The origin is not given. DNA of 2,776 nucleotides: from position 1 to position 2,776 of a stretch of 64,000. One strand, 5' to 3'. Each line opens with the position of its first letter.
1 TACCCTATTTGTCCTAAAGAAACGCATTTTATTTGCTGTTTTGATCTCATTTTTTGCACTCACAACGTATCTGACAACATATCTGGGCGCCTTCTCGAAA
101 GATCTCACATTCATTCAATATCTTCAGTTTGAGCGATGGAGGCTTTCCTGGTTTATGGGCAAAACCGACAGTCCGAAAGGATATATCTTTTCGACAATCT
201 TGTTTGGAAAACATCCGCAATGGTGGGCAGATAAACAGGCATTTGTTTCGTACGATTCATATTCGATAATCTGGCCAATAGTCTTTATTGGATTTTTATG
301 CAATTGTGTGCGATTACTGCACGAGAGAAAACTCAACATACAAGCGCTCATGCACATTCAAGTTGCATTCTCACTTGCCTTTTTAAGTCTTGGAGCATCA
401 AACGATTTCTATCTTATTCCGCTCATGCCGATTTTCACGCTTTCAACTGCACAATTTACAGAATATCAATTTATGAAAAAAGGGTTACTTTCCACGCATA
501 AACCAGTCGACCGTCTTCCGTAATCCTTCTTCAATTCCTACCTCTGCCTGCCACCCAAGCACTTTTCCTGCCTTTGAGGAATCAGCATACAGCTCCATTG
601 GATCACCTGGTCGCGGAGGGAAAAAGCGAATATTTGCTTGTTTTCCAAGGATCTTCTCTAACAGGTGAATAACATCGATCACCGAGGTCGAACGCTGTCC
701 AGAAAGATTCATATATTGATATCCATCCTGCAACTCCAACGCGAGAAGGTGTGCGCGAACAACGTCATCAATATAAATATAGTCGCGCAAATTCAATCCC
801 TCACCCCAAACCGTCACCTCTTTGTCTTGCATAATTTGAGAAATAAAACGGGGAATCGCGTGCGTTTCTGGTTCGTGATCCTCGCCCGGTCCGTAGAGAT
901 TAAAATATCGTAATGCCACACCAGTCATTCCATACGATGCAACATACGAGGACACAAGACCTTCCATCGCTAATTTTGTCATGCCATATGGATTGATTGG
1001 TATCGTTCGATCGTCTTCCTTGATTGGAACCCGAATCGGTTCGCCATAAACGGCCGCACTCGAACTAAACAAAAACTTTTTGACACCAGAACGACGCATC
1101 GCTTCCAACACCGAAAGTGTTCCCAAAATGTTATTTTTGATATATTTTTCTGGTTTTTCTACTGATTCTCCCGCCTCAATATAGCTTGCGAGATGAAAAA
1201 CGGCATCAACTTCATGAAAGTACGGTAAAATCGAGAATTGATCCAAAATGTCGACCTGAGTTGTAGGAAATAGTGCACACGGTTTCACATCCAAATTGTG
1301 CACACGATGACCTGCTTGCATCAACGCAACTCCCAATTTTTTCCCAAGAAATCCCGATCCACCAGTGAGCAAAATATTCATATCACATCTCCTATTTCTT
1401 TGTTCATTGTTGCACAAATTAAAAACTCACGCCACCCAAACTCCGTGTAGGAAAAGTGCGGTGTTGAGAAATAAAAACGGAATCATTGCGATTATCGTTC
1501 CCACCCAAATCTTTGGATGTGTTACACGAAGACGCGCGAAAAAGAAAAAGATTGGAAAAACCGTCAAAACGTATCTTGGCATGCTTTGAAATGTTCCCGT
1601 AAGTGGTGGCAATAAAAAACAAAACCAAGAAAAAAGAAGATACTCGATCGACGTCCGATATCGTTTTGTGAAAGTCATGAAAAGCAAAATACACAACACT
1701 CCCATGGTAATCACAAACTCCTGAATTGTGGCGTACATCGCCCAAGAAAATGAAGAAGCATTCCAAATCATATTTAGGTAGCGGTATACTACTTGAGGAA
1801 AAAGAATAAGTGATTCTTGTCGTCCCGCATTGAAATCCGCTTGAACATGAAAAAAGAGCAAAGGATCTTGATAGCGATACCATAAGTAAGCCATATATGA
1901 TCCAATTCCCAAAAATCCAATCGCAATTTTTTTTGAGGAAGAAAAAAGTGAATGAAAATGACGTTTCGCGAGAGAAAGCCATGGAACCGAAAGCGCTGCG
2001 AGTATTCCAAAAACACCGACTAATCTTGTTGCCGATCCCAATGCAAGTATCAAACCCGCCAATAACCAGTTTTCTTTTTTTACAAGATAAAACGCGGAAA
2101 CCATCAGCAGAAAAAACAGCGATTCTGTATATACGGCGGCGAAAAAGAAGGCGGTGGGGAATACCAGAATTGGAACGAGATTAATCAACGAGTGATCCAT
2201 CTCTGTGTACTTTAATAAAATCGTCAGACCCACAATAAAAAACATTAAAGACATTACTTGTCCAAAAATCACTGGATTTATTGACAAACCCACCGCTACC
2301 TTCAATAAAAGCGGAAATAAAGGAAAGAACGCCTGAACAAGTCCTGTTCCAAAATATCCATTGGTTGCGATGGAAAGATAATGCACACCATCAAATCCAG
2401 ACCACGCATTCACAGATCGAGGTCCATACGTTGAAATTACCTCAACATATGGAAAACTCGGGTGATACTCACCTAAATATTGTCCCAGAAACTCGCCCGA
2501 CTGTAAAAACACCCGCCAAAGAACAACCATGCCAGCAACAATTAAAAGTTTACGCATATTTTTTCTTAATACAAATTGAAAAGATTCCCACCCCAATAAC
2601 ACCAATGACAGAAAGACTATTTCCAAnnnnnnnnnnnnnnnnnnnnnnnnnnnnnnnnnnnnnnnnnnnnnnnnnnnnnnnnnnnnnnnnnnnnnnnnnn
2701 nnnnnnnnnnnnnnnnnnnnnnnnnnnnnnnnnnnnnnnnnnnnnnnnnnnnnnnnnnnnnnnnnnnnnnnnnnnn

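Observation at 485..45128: Approximately 45-kb glycosylation super-island with at least 14 GT-C-type membrane enzymes and 8 GT2 lipid-sugar synthases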

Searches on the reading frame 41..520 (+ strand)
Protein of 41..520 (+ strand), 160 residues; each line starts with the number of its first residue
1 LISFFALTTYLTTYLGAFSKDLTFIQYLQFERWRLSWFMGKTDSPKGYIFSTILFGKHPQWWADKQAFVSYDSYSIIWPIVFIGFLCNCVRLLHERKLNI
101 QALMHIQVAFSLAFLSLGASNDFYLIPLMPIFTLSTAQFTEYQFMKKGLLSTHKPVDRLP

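Call 6: search_protein_families(library=pfam, proteins=[window:41-520:+], max_evalue=0.01)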
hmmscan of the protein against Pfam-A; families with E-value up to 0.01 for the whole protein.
window:41-520:+ (160 aa): 0 families

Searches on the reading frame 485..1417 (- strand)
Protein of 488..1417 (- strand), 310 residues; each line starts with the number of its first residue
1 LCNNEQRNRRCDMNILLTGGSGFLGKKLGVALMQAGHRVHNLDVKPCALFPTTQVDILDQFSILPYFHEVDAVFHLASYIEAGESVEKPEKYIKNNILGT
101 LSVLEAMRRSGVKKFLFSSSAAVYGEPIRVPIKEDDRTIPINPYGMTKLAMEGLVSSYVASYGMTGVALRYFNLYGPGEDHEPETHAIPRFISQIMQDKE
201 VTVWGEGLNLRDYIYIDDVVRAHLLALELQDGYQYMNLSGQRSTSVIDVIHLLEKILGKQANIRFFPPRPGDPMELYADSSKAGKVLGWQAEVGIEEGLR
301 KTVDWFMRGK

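Call 3: search_protein_families(library=pfam, proteins=[window:488-1417:-], max_evalue=0.01)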
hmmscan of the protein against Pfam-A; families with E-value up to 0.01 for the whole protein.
window:488-1417:- (310 aa): 7 families
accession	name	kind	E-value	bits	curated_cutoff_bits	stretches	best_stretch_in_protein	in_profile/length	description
PF01370.27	Epimerase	-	2e-63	214.4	20.9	1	15-229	1-227/240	NAD dependent epimerase/dehydratase family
PF16363.11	GDP_Man_Dehyd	-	3.5e-54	184.9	27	1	16-302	1-332/332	GDP-mannose 4,6 dehydratase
PF01073.25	3Beta_HSD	-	9e-22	77.8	22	1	17-241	2-244/280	3-beta hydroxysteroid dehydrogenase/isomerase family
PF04321.23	RmlD_sub_bind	-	9e-16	58.2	27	1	13-162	1-143/287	RmlD substrate binding domain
PF02719.21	Polysacc_synt_2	-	6.3e-14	52.3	20.2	1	55-272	61-267/293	Polysaccharide biosynthesis protein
PF07993.18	NAD_binding_4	-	1.5e-08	34.6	20.1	1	67-191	86-225/258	Male sterility protein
PF13460.12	NAD_binding_10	-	0.0003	21.2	27.2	1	52-126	43-104/184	NAD(P)H-binding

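Call 26: find_encoding_contigs(protein=window:485-1381:-, flank=10000, max_places=2)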
Protein window:485-1381:- (298 aa): 22 contigs read that carry it; 2 places shown.
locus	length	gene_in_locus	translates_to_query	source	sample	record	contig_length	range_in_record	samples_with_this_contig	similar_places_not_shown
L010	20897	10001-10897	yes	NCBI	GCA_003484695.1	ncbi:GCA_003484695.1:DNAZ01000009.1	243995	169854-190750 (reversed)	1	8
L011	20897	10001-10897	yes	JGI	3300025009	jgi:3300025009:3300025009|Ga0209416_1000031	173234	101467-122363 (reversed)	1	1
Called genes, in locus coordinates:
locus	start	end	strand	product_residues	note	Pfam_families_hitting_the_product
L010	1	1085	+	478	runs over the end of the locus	-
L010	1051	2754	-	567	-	PF13231:PMT_2, PF09991:DUF2232 (weak)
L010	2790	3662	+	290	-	PF00535:Glycos_transf_2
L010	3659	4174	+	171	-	-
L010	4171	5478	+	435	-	-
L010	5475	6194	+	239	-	PF00535:Glycos_transf_2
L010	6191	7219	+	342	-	PF13439:Glyco_transf_4, PF13579:Glyco_trans_4_4 (faint), PF00534:Glycos_transf_1, PF13692:Glyco_trans_1_4, PF20706:GT4-conflict (weak)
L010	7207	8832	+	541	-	PF10131:PTPS_related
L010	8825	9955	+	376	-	-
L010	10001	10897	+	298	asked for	PF01073:3Beta_HSD, PF01370:Epimerase, PF04321:RmlD_sub_bind, PF16363:GDP_Man_Dehyd, PF02719:Polysacc_synt_2, PF07993:NAD_binding_4 (weak)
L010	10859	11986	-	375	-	-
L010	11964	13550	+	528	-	PF13231:PMT_2 (weak)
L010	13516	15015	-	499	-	-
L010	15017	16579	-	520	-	-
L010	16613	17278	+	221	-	PF00535:Glycos_transf_2, PF13641:Glyco_tranf_2_3 (weak)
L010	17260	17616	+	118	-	PF10066:DUF2304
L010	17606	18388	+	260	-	PF13641:Glyco_tranf_2_3, PF00535:Glycos_transf_2, PF10111:Glyco_tranf_2_2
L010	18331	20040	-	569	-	-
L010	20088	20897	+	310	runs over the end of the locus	PF01370:Epimerase, PF02719:Polysacc_synt_2 (faint), PF01073:3Beta_HSD (faint), PF16363:GDP_Man_Dehyd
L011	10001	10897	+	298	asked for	PF01073:3Beta_HSD, PF01370:Epimerase, PF04321:RmlD_sub_bind, PF16363:GDP_Man_Dehyd, PF02719:Polysacc_synt_2, PF07993:NAD_binding_4 (weak)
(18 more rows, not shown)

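Call 49: search_protein_families(library=pfam, proteins=[L010:10862-11986:-, L010:15020-16579:-, L010:13519-15015:-, L010:18334-20040:-], max_evalue=0.01)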
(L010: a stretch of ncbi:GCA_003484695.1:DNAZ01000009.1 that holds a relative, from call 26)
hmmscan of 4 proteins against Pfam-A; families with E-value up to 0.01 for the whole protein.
L010:10862-11986:- (375 aa): 1 family
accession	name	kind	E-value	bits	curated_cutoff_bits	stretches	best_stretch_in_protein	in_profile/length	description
PF13231.12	PMT_2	-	5.3e-05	23.9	26.1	1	79-217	2-148/160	Dolichyl-phosphate-mannose-protein mannosyltransferase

L010:15020-16579:- (520 aa): 0 families

L010:13519-15015:- (499 aa): 0 families

L010:18334-20040:- (569 aa): 0 families

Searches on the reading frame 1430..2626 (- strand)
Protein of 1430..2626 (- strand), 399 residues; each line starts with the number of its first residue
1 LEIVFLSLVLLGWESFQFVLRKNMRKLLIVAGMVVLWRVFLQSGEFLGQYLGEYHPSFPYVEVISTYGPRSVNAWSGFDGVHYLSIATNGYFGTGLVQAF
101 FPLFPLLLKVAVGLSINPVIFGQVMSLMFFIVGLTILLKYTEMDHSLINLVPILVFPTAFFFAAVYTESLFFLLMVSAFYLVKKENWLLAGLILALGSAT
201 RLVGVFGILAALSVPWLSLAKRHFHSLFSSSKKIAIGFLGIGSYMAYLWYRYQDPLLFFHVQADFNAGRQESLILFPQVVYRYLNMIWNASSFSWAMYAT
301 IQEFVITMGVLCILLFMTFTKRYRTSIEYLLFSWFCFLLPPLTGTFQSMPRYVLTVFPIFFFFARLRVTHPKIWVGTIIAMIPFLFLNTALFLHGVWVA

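Call 3: search_protein_families(library=pfam, proteins=[window:1430-2626:-], max_evalue=0.01)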
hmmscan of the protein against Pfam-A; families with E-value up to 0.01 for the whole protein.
window:1430-2626:- (399 aa): 0 families

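Call 11: search_protein_families(library=ncbifam, proteins=[window:1430-2626:-], max_evalue=0.1)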
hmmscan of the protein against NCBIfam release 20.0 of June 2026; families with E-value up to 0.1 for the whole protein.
window:1430-2626:- (399 aa): 0 families

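Call 24: search_protein_families(library=pfam, proteins=[window:1430-2626:-], max_evalue=10)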
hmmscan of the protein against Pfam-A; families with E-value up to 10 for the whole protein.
window:1430-2626:- (399 aa): 0 families

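Call 56: search_protein_representatives(protein=window:1430-2557:-)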
Query: 376 residues. Proteins with E-value up to 0.001 (for the whole library): 7849; up to 1e-10: 2832; up to 1e-30: 331. The best 150 are listed.
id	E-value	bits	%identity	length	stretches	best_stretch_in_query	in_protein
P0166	2.7e-243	823.5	100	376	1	1-376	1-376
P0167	4.4e-79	283.0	44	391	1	3-376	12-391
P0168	1.9e-76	274.3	42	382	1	1-376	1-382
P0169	5.5e-73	263.0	44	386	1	8-375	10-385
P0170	6.8e-73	262.7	41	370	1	11-376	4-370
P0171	8.7e-69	249.1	41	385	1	11-376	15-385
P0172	1.4e-68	248.5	40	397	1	6-376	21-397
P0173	6.3e-68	246.3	43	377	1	7-376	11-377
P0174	1.1e-67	245.5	44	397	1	5-376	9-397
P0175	1.8e-67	244.8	44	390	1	11-376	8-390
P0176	1.1e-66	242.2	41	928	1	3-376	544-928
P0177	1.2e-64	235.5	43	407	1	12-376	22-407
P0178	4.8e-64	233.5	44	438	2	6-191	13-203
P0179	6.9e-64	233.0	42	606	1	23-376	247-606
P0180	5.4e-63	230.1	40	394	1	5-376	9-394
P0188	2.2e-58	214.9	45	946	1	11-376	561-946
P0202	9.7e-56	206.2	42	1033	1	7-376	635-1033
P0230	1.6e-49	185.8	39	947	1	5-376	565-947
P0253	2.4e-46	175.3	39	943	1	13-375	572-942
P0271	1.2e-44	169.7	35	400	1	12-376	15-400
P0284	1.2e-43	166.4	35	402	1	13-376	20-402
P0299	1.1e-42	163.2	34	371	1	19-376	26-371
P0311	2.5e-41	158.8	34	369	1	4-376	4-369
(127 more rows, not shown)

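Call 60: search_solved_structures(query=A5, max_evalue=10)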
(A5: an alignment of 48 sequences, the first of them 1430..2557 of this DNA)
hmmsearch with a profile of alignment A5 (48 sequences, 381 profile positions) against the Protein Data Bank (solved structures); distinct sequences matched with E-value up to 10: 0.

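Call 61: search_protein_families(library=pfam, proteins=[P0176, P0188, P0202, P0179, P0230, P0253, P0311, P0299, P0284, P0271], max_evalue=0.1)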
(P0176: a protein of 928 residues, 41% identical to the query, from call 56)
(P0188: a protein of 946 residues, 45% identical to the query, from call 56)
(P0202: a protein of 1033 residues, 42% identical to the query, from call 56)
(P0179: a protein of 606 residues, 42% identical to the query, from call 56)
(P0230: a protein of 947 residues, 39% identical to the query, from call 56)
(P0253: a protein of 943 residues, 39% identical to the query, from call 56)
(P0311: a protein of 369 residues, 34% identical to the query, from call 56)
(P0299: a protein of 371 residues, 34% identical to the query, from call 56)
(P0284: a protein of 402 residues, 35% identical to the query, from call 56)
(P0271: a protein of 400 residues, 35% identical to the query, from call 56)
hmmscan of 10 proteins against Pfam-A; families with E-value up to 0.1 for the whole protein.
P0176 (928 aa): 1 family
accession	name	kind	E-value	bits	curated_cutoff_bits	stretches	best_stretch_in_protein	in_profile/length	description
PF10131.15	PTPS_related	-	2e-10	40.3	26.4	1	87-408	20-323/621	6-pyruvoyl-tetrahydropterin synthase related domain; membrane protein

P0188 (946 aa): 0 families

P0202 (1033 aa): 1 family
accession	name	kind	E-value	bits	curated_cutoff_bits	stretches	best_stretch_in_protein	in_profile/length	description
PF04188.19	Mannosyl_trans2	-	9.6e-12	45.4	22.4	1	640-823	20-206/443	Mannosyltransferase (PIG-V)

P0179 (606 aa): 1 family
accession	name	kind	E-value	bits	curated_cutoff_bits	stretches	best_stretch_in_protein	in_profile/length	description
PF08852.17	DUF1822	-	0.098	12.1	25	0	83-162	170-250/370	Protein of unknown function (DUF1822)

P0230 (947 aa): 0 families

P0253 (943 aa): 0 families

P0311 (369 aa): 1 family
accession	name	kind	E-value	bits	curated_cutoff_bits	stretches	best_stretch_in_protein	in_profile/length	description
PF04188.19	Mannosyl_trans2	-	3.9e-07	30.2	22.4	1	53-294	58-288/443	Mannosyltransferase (PIG-V)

P0299 (371 aa): 1 family
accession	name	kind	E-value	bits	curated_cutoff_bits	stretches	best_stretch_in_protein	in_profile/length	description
PF04188.19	Mannosyl_trans2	-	8.4e-05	22.5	22.4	1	49-166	49-183/443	Mannosyltransferase (PIG-V)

P0284 (402 aa): 1 family
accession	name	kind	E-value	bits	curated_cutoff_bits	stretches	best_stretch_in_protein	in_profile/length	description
PF04188.19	Mannosyl_trans2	-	8.4e-06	25.8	22.4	1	24-205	21-213/443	Mannosyltransferase (PIG-V)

P0271 (400 aa): 1 family
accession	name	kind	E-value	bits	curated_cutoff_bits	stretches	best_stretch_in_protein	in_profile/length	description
PF04188.19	Mannosyl_trans2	-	4.5e-05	23.4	22.4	1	52-326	53-301/443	Mannosyltransferase (PIG-V)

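Call 65: predict_structure(alignment_id=A5)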
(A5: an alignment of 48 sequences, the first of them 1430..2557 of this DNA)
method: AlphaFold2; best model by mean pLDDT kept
length: 376 residues; sequences in the alignment: 48
mean_pLDDT: 93.0   pTM: 0.93
mean pLDDT of the five models: 93.0, 92.7, 92.0, 91.7, 90.9
residues with pLDDT >= 90: 303; 70-90: 67; 50-70: 6; < 50: 0
segments of 3 or more residues with pLDDT < 50: none
pLDDT, mean of each block of 10 residues (from residue 1): 95 96 83 76 87 92 89 86 96 96 98 86 88 97 98 98 98 97 98 88 95 98 96 92 84 96 95 93 98 97 96 95 93 96 96 97 93 74
secondary structure, 60 per line:
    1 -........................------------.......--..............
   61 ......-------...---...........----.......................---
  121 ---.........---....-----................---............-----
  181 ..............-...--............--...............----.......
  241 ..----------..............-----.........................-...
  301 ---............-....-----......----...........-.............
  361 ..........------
elements in order: H2-25 H38-44 H47-66 H80-90 H95-117 H124-132 H136-139 H145-160 H164-175 H181-194 H201-212 H215-229 H234-242 H253-266 H272-296 H304-315 H317-320 H326-331 H336-346 H348-370

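Call 84: search_protein_families(library=padloc, proteins=[window:1430-2557:-], max_evalue=0.001)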
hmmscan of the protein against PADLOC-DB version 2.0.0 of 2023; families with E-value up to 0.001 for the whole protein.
window:1430-2557:- (376 aa): 0 families
